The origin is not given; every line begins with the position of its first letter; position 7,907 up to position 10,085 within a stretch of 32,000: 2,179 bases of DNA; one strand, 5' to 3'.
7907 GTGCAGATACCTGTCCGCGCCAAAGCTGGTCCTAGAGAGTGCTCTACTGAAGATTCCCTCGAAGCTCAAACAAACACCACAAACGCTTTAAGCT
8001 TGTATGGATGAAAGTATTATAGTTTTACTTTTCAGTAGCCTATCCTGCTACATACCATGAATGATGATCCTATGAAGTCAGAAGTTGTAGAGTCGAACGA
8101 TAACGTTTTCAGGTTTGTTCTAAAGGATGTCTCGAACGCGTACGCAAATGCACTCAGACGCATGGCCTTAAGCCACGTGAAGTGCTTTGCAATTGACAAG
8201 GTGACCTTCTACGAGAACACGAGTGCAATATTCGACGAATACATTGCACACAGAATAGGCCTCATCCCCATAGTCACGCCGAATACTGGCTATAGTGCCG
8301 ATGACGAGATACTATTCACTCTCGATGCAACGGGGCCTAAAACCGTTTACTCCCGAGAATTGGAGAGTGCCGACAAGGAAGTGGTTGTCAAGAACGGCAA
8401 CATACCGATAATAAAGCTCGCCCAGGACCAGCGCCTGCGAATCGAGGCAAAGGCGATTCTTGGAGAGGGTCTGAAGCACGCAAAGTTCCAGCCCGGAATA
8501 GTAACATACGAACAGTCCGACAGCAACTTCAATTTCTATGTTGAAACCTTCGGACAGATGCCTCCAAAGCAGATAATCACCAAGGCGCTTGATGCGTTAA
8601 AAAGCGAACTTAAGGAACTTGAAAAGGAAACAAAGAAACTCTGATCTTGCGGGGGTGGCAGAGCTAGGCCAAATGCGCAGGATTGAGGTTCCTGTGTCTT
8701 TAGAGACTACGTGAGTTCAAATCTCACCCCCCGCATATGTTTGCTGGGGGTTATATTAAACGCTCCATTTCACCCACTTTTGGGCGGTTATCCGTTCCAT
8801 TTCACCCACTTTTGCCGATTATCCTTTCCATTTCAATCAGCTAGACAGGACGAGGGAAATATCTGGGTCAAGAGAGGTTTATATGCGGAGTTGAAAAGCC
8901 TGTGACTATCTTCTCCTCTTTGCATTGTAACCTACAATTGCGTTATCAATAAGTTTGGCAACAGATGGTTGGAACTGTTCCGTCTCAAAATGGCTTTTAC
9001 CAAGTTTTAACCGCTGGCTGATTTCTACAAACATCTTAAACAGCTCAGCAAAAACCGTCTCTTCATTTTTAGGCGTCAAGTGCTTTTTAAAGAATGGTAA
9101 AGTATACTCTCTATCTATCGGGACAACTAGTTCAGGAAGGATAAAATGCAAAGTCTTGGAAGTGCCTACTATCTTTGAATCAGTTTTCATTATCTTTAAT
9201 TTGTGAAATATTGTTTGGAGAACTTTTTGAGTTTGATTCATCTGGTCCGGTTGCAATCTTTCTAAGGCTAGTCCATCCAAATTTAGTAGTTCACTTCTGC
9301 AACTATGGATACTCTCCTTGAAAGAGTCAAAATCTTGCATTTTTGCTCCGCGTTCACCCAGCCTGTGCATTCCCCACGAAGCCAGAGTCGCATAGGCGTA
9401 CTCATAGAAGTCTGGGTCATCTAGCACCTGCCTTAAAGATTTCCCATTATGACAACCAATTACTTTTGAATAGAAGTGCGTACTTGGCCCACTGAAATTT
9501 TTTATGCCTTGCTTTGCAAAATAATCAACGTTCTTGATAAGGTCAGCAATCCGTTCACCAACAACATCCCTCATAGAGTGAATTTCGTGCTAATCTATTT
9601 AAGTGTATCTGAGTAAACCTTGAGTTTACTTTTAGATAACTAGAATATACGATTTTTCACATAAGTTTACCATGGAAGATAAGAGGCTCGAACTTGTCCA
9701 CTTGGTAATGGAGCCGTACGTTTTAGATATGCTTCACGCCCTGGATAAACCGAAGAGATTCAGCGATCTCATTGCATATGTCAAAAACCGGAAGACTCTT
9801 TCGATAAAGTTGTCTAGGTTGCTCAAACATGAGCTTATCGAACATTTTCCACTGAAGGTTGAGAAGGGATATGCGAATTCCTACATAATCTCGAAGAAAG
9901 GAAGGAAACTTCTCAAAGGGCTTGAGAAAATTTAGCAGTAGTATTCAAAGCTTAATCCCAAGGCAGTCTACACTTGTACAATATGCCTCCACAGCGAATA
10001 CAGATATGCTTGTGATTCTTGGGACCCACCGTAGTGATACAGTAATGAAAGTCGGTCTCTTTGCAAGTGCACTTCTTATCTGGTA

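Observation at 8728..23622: Apparently intact casposon inserted at the 3' end of tRNA-Leu(GAG)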

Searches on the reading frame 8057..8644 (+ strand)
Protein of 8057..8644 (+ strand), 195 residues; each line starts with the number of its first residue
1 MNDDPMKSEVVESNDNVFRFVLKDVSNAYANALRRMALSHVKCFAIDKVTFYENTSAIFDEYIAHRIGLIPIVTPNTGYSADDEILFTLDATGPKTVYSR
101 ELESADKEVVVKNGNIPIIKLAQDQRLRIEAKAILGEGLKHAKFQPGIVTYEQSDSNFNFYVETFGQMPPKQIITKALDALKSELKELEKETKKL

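Call 9: search_protein_families(library=pfam, proteins=[window:8057-8644:+], max_evalue=0.01)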
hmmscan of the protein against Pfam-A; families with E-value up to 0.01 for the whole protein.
window:8057-8644:+ (195 aa): 3 families
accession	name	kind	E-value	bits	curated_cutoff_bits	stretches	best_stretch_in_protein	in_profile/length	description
PF01000.31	RNA_pol_A_bac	-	4.5e-15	56.4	33.9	1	63-143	6-101/119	RNA polymerase Rpb3/RpoA insert domain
PF01193.29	RNA_pol_L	-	3.3e-13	49.6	24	1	19-184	1-73/74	RNA polymerase Rpb3/Rpb11 dimerisation domain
PF13656.11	RNA_pol_L_2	-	0.0012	18.9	27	1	154-191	38-75/75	RNA polymerase Rpb3/Rpb11 dimerisation domain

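Call 17: find_encoding_contigs(protein=window:8057-8644:+, flank=10000, max_places=8)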
Protein window:8057-8644:+ (195 aa): no gene with exactly this product is on record in the collection.

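Call 44: find_homologous_proteins(query=window:8057-8644:+, max_evalue=1e-10)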
Query window:8057-8644:+ (195 aa): 692 proteins with E <= 1e-10 among 978 candidates; the best 120 are listed.
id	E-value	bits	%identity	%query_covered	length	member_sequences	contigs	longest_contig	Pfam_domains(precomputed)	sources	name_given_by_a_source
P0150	1.4e-108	379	92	97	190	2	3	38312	PF01000.32,PF01193.30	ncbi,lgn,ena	-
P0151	2.5e-108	378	89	100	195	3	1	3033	PF01000.32,PF01193.30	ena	-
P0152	1.8e-107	375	89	97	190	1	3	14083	PF01000.32,PF01193.30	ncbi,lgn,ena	-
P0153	3.5e-106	371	88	97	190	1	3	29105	PF01000.32,PF01193.30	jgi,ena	jgi:DNA-directed RNA polymerase subunit D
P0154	7.8e-102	357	85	97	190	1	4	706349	PF01000.32,PF01193.30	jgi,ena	jgi:DNA-directed RNA polymerase subunit D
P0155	1.3e-100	353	81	100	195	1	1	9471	PF01000.32,PF01193.30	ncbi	-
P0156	6.2e-100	350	82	99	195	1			PF01000.32,PF01193.30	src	-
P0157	6.1e-98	344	82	97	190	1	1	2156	PF01000.32,PF01193.30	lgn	-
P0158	2.0e-95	336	80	97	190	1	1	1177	PF01000.32,PF01193.30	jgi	jgi:DNA-directed RNA polymerase subunit D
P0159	4.4e-87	309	72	97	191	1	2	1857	PF01000.32,PF01193.30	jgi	-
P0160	9.8e-86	304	73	90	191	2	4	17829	PF01000.32,PF01193.30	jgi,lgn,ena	jgi:DNA-directed RNA polymerase subunit D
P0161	5.0e-85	302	72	97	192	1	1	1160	PF01000.32,PF01193.30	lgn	-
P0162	1.5e-84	300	72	90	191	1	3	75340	PF01000.32,PF01193.30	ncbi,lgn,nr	ncbi:MAG: DNA-directed RNA polymerase subunit D [Candidatus Micrarchaeota archaeon]|nr:DNA-directed 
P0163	1.5e-84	300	71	97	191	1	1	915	PF01000.32,PF01193.30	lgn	-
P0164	1.9e-84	300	72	97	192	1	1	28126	PF01000.32,PF01193.30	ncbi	-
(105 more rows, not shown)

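Call 46: find_encoding_contigs(protein=P0150, flank=6000, max_places=4)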
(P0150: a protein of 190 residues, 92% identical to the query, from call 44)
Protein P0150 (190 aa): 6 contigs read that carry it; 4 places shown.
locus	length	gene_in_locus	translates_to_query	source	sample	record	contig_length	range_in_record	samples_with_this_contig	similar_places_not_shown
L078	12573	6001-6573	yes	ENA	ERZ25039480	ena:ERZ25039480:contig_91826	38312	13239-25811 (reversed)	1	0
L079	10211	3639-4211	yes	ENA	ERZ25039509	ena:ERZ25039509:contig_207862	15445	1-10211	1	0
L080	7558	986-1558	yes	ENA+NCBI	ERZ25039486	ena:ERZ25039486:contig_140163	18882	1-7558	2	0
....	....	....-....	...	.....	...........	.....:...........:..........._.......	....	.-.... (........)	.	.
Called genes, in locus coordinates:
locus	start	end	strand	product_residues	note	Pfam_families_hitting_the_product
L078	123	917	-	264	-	PF03104:DNA_pol_B_exo1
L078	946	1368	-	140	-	-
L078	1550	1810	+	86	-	PF07866:DUF1653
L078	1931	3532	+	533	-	PF01943:Polysacc_synt, PF13440:Polysacc_synt_3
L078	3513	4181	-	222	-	PF00535:Glycos_transf_2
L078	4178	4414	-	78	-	-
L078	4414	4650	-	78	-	-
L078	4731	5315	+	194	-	PF02834:LigT_PEase, PF10469:AKAP7_NLS, PF13563:2_5_RNA_ligase2, PF02834:LigT_PEase (weak)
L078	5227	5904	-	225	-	-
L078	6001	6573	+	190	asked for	PF01193:RNA_pol_L, PF01000:RNA_pol_A_bac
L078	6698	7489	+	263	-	PF00702:Hydrolase, PF13419:HAD_2, PF13242:Hydrolase_like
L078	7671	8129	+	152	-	PF01797:Y1_Tnp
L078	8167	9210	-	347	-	PF00288:GHMP_kinases_N, PF08544:GHMP_kinases_C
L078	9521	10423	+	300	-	PF22700:MVD-like_N, PF00288:GHMP_kinases_N, PF18376:MDD_C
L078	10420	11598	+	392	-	PF00288:GHMP_kinases_N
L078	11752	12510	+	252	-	-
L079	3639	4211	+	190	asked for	PF01193:RNA_pol_L, PF01000:RNA_pol_A_bac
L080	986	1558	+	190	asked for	PF01193:RNA_pol_L, PF01000:RNA_pol_A_bac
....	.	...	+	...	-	?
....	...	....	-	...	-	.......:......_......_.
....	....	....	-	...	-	-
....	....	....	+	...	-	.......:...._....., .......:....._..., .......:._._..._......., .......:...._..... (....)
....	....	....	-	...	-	-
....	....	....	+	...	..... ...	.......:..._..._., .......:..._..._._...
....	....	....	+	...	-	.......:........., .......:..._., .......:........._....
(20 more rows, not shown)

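Call 47: find_encoding_contigs(protein=P0154, flank=6000, max_places=4)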
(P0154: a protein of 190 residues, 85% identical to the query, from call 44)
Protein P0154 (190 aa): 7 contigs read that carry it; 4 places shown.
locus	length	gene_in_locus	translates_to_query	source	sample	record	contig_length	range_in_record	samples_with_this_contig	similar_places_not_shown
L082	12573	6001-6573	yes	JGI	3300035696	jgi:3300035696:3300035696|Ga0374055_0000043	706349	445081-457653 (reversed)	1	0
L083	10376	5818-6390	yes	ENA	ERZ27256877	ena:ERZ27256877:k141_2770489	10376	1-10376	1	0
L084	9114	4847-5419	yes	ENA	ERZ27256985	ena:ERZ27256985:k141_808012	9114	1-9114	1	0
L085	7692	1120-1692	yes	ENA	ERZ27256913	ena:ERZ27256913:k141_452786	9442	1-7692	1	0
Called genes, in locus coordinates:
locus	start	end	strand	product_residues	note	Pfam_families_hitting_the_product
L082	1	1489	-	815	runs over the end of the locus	PF03104:DNA_pol_B_exo1, PF13482:RNase_H_2 (weak), PF00136:DNA_pol_B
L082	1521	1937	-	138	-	-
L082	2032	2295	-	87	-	PF07866:DUF1653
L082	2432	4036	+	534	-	PF01943:Polysacc_synt, PF13440:Polysacc_synt_3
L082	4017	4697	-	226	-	PF00535:Glycos_transf_2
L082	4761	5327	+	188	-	PF02834:LigT_PEase, PF10469:AKAP7_NLS, PF13563:2_5_RNA_ligase2, PF02834:LigT_PEase (weak)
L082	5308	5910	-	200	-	-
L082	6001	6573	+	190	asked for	PF01193:RNA_pol_L, PF01000:RNA_pol_A_bac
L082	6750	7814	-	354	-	PF00288:GHMP_kinases_N, PF08544:GHMP_kinases_C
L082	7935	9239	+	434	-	PF20695:UbiD_N, PF01977:UbiD, PF20696:UbiD_C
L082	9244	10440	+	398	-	PF04412:AcnX, PF28403:AcnX_2nd, PF28406:AcnX_3rd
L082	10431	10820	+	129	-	PF01989:AcnX_swivel_put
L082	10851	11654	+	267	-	PF00696:AA_kinase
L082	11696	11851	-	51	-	-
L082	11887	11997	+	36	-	-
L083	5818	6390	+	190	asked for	PF01193:RNA_pol_L, PF01000:RNA_pol_A_bac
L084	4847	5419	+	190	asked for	PF01193:RNA_pol_L, PF01000:RNA_pol_A_bac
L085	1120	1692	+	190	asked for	PF01193:RNA_pol_L, PF01000:RNA_pol_A_bac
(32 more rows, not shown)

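Call 48: find_encoding_contigs(protein=P0153, flank=6000, max_places=4)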
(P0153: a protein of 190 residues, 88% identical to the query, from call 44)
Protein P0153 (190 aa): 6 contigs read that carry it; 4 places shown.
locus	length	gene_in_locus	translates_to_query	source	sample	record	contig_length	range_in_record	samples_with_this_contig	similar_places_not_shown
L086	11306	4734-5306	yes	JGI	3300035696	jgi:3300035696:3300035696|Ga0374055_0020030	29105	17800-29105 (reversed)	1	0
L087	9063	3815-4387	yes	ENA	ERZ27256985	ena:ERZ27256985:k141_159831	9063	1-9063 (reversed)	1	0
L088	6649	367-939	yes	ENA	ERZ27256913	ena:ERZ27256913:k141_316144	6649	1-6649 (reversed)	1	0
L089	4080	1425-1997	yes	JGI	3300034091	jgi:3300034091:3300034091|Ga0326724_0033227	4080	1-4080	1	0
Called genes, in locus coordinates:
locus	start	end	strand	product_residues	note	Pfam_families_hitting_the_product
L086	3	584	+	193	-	?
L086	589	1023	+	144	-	-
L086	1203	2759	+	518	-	PF01943:Polysacc_synt, PF13440:Polysacc_synt_3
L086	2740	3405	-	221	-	PF00535:Glycos_transf_2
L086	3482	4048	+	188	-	PF02834:LigT_PEase, PF10469:AKAP7_NLS, PF13563:2_5_RNA_ligase2, PF02834:LigT_PEase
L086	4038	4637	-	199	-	-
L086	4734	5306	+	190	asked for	PF01193:RNA_pol_L, PF01000:RNA_pol_A_bac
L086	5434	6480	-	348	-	PF00288:GHMP_kinases_N, PF08544:GHMP_kinases_C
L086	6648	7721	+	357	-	PF22700:MVD-like_N, PF00288:GHMP_kinases_N, PF18376:MDD_C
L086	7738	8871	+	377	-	PF00288:GHMP_kinases_N, PF08544:GHMP_kinases_C (faint)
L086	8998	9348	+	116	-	-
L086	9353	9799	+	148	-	PF00572:Ribosomal_L13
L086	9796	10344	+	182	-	PF00380:Ribosomal_S9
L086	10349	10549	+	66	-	PF01194:RNA_pol_N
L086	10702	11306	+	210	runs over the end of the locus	PF00318:Ribosomal_S2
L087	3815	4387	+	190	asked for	PF01193:RNA_pol_L, PF01000:RNA_pol_A_bac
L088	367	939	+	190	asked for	PF01193:RNA_pol_L, PF01000:RNA_pol_A_bac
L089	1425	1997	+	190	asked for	PF01193:RNA_pol_L, PF01000:RNA_pol_A_bac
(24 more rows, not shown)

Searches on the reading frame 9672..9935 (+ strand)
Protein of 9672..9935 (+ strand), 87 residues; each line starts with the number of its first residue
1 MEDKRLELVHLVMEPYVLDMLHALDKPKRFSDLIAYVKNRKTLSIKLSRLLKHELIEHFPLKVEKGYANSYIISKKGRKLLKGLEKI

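Call 9: search_protein_families(library=pfam, proteins=[window:9672-9935:+], max_evalue=0.01)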
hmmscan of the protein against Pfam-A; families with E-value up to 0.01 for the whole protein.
window:9672-9935:+ (87 aa): 1 family
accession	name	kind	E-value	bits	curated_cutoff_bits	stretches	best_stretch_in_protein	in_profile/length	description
PF01638.23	HxlR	-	0.0012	19.1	20.8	1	20-85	11-77/91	HxlR-like helix-turn-helix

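Call 22: search_protein_families(library=phrogs, proteins=[window:9672-9935:+], max_evalue=0.01)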
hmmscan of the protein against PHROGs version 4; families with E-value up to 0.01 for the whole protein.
window:9672-9935:+ (87 aa): 1 family
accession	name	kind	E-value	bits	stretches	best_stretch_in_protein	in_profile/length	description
phrog_11195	-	unknown function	0.0002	21.8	1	17-86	26-97/122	-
